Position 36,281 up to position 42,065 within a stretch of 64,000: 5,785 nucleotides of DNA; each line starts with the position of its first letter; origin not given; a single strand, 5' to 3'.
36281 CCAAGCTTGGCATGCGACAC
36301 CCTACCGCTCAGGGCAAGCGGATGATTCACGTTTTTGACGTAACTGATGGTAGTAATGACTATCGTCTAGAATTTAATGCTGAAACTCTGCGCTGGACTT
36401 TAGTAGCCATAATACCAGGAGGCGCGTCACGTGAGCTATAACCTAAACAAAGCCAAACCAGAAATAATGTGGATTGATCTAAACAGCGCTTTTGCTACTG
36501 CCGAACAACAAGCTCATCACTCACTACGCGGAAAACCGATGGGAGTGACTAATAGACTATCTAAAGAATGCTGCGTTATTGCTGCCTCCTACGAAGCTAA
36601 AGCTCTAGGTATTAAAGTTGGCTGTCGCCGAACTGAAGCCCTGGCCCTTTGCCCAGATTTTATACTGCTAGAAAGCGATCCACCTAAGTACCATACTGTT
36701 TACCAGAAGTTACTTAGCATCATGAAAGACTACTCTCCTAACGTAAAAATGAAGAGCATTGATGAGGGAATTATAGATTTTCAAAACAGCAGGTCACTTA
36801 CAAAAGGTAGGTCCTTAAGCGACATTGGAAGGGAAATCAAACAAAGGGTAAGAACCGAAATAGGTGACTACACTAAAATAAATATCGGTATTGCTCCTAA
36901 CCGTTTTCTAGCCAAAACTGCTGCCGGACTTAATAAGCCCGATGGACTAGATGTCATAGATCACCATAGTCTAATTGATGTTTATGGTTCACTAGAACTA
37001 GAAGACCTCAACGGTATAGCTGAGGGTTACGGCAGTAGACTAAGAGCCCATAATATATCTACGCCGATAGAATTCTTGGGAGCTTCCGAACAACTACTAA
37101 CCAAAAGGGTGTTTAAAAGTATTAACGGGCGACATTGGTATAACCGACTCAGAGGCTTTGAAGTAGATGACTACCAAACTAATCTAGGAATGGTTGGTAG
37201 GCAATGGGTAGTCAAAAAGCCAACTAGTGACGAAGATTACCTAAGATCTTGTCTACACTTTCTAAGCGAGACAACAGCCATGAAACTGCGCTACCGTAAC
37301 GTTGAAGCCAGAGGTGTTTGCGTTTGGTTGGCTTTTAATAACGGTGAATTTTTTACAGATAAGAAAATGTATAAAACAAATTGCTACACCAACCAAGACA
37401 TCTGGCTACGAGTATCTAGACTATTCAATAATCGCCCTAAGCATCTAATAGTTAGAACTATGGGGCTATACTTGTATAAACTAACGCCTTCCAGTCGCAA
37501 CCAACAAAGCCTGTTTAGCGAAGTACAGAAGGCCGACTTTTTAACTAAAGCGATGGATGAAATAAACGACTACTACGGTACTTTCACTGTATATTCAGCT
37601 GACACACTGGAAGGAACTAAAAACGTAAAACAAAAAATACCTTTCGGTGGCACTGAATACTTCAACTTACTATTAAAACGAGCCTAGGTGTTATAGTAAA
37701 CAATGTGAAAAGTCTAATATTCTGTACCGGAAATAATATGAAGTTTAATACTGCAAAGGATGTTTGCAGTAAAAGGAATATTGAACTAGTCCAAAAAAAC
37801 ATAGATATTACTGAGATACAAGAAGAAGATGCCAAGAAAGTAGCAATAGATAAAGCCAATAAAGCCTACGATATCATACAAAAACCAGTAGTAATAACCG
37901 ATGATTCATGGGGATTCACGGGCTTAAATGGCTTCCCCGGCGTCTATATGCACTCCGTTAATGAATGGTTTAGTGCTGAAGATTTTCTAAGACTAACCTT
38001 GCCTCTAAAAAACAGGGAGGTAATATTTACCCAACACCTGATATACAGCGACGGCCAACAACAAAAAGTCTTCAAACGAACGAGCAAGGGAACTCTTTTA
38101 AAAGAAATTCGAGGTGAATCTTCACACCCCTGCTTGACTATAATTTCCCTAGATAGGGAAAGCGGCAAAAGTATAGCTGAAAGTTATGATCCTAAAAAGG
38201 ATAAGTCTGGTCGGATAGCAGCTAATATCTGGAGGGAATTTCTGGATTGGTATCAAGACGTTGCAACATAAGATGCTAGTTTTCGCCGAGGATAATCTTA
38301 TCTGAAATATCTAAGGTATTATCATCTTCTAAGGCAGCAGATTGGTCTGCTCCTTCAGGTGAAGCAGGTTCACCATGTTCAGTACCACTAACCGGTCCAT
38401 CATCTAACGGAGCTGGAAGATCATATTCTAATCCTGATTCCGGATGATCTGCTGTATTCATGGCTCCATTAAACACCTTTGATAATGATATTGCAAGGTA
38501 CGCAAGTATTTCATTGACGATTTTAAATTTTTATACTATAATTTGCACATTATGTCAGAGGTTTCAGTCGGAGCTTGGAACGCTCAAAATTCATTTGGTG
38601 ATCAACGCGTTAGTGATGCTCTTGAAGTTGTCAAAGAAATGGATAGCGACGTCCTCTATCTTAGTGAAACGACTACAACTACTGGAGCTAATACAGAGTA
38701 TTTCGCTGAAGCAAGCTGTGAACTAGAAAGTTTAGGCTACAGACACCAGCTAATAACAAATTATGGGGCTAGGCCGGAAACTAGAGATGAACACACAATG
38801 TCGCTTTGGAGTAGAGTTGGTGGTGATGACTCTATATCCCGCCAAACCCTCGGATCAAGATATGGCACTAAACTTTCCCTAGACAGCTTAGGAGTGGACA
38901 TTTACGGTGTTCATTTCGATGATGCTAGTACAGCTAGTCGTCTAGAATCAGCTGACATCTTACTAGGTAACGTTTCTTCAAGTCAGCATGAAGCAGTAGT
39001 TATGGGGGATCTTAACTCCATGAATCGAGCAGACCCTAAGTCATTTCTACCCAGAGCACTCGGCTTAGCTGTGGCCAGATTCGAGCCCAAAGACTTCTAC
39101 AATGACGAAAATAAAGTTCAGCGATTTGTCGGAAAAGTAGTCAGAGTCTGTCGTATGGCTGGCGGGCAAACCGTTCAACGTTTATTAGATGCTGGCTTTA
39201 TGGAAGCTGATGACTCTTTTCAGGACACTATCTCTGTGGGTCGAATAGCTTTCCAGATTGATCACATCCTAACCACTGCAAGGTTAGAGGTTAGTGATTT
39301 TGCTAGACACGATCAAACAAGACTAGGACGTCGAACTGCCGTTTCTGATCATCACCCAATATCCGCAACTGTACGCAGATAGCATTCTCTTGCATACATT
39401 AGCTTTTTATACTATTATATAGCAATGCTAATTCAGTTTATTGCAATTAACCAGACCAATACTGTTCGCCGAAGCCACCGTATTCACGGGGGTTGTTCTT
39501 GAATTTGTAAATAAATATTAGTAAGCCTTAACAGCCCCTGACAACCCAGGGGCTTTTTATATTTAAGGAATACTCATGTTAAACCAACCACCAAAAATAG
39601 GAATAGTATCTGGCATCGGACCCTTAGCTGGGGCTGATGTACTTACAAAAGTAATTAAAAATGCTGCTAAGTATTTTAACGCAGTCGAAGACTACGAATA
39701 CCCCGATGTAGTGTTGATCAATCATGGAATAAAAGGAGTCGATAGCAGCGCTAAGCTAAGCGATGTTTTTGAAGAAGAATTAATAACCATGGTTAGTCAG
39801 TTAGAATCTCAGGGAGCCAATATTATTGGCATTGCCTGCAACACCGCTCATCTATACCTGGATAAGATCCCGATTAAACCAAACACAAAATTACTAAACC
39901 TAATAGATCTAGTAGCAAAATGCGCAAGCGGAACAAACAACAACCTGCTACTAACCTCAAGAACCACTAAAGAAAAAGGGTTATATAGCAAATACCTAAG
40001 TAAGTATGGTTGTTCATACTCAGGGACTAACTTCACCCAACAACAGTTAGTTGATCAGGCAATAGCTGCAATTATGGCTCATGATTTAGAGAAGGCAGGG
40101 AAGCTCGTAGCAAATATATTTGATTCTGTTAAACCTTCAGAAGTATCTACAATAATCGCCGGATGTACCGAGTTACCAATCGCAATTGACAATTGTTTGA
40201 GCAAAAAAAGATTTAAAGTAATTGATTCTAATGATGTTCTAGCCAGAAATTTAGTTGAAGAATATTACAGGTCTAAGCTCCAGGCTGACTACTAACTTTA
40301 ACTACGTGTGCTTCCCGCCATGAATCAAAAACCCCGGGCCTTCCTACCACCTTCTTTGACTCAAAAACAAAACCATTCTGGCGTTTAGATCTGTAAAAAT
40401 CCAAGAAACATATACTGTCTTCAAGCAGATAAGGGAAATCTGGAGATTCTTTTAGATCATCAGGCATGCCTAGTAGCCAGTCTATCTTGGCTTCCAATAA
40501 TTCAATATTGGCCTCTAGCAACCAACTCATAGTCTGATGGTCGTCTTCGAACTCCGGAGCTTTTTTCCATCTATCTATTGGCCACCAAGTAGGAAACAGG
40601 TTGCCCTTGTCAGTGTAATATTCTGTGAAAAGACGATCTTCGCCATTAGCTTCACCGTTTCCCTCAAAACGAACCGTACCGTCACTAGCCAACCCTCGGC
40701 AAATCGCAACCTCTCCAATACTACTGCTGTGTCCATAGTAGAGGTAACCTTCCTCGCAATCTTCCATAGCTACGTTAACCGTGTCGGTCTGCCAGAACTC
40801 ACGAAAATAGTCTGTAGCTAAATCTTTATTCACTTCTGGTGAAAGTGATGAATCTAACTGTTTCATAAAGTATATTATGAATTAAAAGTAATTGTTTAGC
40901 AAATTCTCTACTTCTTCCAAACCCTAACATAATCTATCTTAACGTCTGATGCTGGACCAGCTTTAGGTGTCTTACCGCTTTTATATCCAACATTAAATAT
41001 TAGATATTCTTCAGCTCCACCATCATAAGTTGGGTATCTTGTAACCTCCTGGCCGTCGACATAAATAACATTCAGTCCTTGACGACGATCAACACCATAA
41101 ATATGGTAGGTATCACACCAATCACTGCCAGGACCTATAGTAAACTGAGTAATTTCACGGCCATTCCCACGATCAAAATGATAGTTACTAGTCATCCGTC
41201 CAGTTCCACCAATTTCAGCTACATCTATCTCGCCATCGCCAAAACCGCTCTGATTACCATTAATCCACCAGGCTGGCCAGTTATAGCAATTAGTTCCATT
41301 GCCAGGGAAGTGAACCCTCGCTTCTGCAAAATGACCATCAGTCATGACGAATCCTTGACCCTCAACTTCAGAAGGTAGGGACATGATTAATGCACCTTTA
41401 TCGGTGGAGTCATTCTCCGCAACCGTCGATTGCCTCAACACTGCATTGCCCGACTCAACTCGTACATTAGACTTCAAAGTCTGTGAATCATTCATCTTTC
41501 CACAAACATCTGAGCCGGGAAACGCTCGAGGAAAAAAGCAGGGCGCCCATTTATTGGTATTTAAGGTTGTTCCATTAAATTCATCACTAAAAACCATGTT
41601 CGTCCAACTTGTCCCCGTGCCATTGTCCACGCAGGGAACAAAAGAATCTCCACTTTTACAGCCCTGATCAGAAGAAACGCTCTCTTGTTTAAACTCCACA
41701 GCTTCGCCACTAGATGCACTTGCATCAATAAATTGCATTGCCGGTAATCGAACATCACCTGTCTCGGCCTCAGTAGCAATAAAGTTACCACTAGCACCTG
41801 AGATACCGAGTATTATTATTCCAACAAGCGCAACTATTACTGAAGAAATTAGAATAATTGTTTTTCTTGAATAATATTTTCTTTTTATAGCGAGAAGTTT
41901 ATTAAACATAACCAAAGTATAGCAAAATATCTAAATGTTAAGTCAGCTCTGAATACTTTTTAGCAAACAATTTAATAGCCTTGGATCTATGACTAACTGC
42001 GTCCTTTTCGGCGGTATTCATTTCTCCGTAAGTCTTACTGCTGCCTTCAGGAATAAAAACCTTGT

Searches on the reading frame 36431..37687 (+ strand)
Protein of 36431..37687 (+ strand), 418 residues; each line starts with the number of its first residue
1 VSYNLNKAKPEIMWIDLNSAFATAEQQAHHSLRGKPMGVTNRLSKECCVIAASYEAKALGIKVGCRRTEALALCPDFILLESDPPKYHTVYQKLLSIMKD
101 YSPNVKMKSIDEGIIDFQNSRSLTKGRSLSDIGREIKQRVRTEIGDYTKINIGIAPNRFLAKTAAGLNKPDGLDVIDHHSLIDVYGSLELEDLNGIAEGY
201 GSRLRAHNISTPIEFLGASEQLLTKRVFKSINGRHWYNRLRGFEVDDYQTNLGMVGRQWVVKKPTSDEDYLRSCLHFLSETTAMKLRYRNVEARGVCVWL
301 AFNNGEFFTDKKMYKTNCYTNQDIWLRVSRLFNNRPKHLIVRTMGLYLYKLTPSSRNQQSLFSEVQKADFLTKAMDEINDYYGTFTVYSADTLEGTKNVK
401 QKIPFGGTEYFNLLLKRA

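Call 22: search_protein_families(library=pfam, proteins=[window:36431-37687:+], max_evalue=0.01)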
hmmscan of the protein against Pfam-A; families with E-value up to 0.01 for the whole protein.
window:36431-37687:+ (418 aa): 2 families
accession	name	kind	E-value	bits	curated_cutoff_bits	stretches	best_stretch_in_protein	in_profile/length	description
PF00817.25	IMS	-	3.6e-33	115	23.2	1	15-165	1-147/148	impB/mucB/samB family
PF11799.13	IMS_C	-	7e-07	30.1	20.7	1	261-361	10-109/109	impB/mucB/samB family C-terminal domain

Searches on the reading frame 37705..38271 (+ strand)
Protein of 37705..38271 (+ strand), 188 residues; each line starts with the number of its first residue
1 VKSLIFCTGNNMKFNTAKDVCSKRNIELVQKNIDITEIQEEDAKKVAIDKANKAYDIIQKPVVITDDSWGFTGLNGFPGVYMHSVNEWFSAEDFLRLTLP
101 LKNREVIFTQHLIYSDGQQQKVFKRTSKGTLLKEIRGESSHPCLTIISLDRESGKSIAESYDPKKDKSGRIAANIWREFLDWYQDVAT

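Call 22: search_protein_families(library=pfam, proteins=[window:37705-38271:+], max_evalue=0.01)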
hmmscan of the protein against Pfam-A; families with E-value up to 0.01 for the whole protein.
window:37705-38271:+ (188 aa): 1 family
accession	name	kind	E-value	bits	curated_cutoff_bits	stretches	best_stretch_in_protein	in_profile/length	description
PF01725.21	Ham1p_like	-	1.1e-16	61.7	22.5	1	4-161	1-166/186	Ham1 family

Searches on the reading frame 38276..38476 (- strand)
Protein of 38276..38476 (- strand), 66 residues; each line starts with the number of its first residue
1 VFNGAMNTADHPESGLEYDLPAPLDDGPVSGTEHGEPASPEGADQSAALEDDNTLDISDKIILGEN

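Call 22: search_protein_families(library=pfam, proteins=[window:38276-38476:-], max_evalue=0.01)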
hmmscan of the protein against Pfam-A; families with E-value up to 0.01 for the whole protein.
window:38276-38476:- (66 aa): 0 families

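Call 37: find_encoding_contigs(protein=window:38276-38476:-, flank=3000, max_places=6)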
Protein window:38276-38476:- (66 aa): no gene with exactly this product is on record in the collection.

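Call 80: find_homologous_proteins(query=window:38279-38461:-, max_evalue=0.01)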
Query seq(61 aa) (61 aa): 2 proteins with E <= 0.01 among 2 candidates.
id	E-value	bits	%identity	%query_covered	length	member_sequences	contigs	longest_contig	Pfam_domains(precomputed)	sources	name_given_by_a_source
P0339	8.6e-32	125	100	100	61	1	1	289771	-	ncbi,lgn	-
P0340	2.5e-21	93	82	100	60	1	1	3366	-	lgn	-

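Call 82: find_encoding_contigs(protein=P0340, flank=4000, max_places=2)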
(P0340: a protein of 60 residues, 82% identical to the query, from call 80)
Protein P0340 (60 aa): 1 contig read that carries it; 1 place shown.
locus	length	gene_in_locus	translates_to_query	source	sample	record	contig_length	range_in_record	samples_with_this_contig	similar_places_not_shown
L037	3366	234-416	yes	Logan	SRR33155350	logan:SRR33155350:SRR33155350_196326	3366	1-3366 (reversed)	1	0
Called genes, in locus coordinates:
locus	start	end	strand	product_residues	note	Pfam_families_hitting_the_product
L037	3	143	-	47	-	?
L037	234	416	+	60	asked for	-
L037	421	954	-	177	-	PF01725:Ham1p_like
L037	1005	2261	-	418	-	PF00817:IMS, PF11799:IMS_C (weak)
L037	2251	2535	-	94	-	-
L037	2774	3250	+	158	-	PF00186:DHFR_1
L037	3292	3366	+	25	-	?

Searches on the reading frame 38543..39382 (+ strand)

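Call 22: search_protein_families(library=pfam, proteins=[window:38543-39382:+], max_evalue=0.01)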
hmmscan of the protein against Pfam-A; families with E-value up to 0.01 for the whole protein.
window:38543-39382:+ (279 aa): 1 family
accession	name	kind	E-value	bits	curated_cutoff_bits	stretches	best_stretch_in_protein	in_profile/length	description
PF03372.29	Exo_endo_phos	-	2.3e-07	31.2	24.5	1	11-270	2-225/225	Endonuclease/Exonuclease/phosphatase family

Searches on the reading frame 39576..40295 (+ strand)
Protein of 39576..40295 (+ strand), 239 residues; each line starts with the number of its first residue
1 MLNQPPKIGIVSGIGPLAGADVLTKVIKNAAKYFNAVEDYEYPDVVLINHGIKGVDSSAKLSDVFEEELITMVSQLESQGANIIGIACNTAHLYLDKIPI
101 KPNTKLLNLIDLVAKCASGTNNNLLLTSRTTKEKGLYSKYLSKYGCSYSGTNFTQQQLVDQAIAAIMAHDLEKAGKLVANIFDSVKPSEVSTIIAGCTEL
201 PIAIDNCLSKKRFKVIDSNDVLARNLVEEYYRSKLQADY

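Call 22: search_protein_families(library=pfam, proteins=[window:39576-40295:+], max_evalue=0.01)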
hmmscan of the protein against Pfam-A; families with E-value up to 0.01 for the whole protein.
window:39576-40295:+ (239 aa): 1 family
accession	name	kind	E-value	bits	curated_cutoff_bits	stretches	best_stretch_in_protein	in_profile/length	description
PF01177.27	Asp_Glu_race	-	2.8e-19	70.2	31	1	13-225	3-210/211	Asp/Glu/Hydantoin racemase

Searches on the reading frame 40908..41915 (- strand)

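Call 76: search_protein_families(library=pfam, proteins=[window:40908-41915:-], max_evalue=0.001)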
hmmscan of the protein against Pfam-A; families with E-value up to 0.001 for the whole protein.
window:40908-41915:- (335 aa): 1 family
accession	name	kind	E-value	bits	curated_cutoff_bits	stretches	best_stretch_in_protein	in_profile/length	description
PF00722.28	Glyco_hydro_16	-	1.6e-05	24.9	22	1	212-300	57-141/175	Glycosyl hydrolases family 16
